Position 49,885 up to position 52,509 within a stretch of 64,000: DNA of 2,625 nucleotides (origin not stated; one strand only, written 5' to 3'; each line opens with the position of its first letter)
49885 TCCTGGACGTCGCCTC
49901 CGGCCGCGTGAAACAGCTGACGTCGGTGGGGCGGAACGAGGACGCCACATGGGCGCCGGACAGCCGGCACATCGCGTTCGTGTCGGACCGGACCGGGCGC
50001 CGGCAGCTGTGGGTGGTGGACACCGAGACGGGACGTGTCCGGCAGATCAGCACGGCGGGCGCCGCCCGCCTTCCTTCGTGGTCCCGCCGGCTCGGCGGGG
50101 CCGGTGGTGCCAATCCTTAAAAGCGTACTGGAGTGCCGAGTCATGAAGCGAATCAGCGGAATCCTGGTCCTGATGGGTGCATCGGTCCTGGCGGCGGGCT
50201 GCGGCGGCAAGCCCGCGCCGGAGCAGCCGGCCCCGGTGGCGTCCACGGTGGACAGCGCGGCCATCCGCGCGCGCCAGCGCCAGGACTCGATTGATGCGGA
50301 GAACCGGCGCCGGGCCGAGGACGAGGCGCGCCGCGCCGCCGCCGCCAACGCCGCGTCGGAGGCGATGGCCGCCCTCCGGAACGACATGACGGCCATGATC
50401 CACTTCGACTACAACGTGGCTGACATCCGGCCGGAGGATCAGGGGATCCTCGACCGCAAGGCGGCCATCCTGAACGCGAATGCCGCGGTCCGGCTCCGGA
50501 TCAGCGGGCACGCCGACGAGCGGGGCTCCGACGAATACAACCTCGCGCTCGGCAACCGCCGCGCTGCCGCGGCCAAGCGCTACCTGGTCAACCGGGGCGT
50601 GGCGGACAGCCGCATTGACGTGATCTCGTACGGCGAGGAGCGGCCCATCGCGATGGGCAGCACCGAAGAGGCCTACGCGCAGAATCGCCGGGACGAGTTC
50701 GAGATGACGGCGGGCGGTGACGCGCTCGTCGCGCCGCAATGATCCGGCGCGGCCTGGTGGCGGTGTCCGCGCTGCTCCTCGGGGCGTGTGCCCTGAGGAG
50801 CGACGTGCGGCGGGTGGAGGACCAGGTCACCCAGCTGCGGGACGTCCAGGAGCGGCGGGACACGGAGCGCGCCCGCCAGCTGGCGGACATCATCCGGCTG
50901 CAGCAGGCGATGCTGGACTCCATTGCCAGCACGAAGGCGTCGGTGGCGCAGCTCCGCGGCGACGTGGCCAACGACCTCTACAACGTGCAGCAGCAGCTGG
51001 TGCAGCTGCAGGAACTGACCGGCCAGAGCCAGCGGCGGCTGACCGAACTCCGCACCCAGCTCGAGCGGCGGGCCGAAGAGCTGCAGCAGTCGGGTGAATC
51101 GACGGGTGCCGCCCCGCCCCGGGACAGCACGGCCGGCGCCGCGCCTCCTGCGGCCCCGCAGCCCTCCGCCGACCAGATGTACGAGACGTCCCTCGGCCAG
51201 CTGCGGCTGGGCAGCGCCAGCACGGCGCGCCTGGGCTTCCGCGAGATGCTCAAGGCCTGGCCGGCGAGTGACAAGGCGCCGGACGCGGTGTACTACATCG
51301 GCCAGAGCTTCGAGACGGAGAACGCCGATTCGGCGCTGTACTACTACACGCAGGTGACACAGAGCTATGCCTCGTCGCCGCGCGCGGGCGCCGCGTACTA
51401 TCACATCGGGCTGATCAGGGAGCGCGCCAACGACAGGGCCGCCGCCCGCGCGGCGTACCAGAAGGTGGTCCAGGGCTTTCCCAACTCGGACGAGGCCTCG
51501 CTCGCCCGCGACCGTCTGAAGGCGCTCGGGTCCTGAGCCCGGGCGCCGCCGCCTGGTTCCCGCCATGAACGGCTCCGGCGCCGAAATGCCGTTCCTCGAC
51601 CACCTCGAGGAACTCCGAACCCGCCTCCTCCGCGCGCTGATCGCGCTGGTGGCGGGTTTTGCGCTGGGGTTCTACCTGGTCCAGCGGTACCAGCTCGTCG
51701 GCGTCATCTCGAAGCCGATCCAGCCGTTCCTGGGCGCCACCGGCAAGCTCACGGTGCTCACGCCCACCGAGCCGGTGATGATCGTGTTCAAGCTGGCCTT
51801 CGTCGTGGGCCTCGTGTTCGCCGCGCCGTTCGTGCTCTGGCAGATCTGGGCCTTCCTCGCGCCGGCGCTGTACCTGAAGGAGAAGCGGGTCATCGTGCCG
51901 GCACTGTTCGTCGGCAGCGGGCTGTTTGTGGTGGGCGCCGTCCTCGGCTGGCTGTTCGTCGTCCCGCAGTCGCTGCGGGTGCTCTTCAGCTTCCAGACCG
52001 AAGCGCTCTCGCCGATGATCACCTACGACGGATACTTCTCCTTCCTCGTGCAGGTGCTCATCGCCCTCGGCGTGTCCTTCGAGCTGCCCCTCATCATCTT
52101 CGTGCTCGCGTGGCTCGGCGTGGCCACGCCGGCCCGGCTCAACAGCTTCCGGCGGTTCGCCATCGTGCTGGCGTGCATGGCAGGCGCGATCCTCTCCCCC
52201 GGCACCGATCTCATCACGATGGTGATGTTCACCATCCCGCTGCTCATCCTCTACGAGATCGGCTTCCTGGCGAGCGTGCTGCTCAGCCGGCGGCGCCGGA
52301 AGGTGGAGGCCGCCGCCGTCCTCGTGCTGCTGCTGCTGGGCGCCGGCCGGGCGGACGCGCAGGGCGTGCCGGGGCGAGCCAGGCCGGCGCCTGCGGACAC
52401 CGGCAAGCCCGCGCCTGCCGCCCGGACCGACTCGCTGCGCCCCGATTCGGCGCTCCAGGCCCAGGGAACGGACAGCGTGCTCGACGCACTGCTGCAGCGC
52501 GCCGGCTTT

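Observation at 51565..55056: Complete TatC fused in frame to a complete LptD-like outer-membrane barrel through a signal-peptide-like seventh helix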

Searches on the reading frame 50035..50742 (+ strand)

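Call 12: search_protein_families(library=pfam, proteins=[window:50035-50742:+], max_evalue=0.001)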
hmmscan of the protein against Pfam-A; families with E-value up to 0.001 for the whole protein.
window:50035-50742:+ (235 aa): 1 family
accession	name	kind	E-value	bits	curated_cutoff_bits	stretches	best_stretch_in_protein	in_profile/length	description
PF00691.25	OmpA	-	3.6e-21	75.8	27.2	1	124-218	2-98/98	OmpA family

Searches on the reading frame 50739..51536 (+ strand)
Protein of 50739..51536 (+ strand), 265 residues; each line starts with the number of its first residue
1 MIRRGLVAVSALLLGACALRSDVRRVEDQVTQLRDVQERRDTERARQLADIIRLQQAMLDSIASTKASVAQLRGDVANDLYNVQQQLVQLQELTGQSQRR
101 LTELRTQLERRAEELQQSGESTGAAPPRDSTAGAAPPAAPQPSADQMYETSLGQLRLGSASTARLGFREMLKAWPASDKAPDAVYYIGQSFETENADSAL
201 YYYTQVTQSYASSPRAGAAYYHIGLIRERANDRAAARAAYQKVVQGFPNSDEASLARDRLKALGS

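Call 12: search_protein_families(library=pfam, proteins=[window:50739-51536:+], max_evalue=0.001)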
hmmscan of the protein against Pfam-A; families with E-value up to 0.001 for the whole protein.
window:50739-51536:+ (265 aa): 2 families
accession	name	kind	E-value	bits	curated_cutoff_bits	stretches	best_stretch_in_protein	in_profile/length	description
PF13174.12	TPR_6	-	3.9e-09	37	26.3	1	219-250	2-33/33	Tetratricopeptide repeat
PF13432.12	TPR_16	-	0.00043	21.1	32.7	1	194-250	11-64/65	Tetratricopeptide repeat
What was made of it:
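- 50739..51536 (+): TPR lipoprotein (CpoB/YbgF-like), last gene of the Tol-Pal cluster. It ends 28 nt before the fusion ORF. Pfam TPR_6/TPR_16 (call 12).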

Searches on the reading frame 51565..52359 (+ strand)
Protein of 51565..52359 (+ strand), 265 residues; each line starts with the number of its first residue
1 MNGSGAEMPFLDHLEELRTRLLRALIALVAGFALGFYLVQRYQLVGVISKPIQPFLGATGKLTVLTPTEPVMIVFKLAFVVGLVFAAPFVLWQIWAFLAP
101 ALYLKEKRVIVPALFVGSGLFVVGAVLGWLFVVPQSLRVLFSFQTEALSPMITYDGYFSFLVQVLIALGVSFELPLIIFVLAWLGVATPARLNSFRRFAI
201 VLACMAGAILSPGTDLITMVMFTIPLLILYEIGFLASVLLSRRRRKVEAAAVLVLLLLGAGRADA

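Call 55: search_solved_structures(query=window:51565-52359:+, max_evalue=1e-10, show_alignments=2)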
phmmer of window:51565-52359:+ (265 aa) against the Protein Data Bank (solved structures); distinct sequences matched with E-value up to 1e-10: 7.
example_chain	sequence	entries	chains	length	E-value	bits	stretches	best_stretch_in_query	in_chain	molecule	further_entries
4b4a_A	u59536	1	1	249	1e-46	163.2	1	8-250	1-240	SEC-INDEPENDENT PROTEIN TRANSLOCASE PROTEIN TATC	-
4htt_A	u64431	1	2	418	3.7e-46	161.4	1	8-253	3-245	Sec-independent protein translocase protein TatC, Lysozyme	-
4hts_A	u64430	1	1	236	2.5e-44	155.4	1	6-239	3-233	Sec-independent protein translocase protein TatC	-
9dzz_A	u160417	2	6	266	1.5e-36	129.9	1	8-244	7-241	Sec-independent protein translocase protein TatC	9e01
9r91_A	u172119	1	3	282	1.9e-36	129.6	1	8-244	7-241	Sec-independent protein translocase protein TatC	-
9e02_E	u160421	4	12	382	9.6e-32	114.2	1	71-235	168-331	Sec-independent protein translocase protein TatC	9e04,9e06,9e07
9e03_A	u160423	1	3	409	9.3e-29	104.4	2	9-143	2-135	Sec-independent protein translocase protein TatC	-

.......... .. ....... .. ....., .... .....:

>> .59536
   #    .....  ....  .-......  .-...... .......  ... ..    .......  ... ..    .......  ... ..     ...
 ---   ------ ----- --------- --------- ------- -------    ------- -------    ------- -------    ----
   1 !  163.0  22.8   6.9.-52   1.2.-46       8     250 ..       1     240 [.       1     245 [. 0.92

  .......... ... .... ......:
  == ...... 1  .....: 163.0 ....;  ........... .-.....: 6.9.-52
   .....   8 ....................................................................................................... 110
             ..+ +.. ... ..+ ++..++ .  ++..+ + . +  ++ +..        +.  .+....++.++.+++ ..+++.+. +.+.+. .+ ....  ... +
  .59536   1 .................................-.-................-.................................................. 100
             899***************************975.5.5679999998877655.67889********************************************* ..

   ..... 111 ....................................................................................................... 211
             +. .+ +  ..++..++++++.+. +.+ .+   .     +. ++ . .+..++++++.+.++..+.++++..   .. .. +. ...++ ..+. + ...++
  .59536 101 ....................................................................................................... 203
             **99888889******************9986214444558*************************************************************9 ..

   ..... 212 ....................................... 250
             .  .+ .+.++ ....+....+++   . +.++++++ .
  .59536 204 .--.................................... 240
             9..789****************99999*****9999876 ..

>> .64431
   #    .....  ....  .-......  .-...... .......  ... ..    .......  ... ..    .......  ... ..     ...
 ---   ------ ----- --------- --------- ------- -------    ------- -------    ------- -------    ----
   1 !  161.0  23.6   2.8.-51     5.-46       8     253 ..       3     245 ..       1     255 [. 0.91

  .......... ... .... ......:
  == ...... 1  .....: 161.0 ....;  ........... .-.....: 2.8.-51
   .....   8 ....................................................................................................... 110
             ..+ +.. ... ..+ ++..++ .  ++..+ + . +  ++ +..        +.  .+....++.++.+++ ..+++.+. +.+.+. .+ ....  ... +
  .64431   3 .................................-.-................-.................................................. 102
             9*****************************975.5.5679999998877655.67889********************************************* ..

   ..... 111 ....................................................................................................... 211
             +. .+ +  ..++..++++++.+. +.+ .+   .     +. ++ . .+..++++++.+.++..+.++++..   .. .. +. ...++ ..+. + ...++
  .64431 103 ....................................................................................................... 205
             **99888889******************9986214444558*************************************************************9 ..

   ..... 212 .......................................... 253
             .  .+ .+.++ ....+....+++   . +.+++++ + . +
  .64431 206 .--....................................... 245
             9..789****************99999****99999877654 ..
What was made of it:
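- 51565..52287 (+): TatC core, aa 1-241 (six TM helices). Aligns to 4B4A over aa 8-250 (call 55).
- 52288..52302 (+): Basic cluster RRRRK (aa 242-246). It is TatC's cytoplasmic post-TM6 positive patch and also serves as the n-region of the internal signal peptide. The equivalent TRKKKE is present in Aquifex TatC (call 55).
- On TatC (twin-arginine translocase subunit C): End-to-end alignment to 4B4A (call 55).
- On Twin-arginine (Tat) signal peptide: The arginines are TatC's own post-TM6 patch (call 55).
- Checked: Residues 8-250 align end-to-end with Aquifex TatC 4B4A (call 55).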
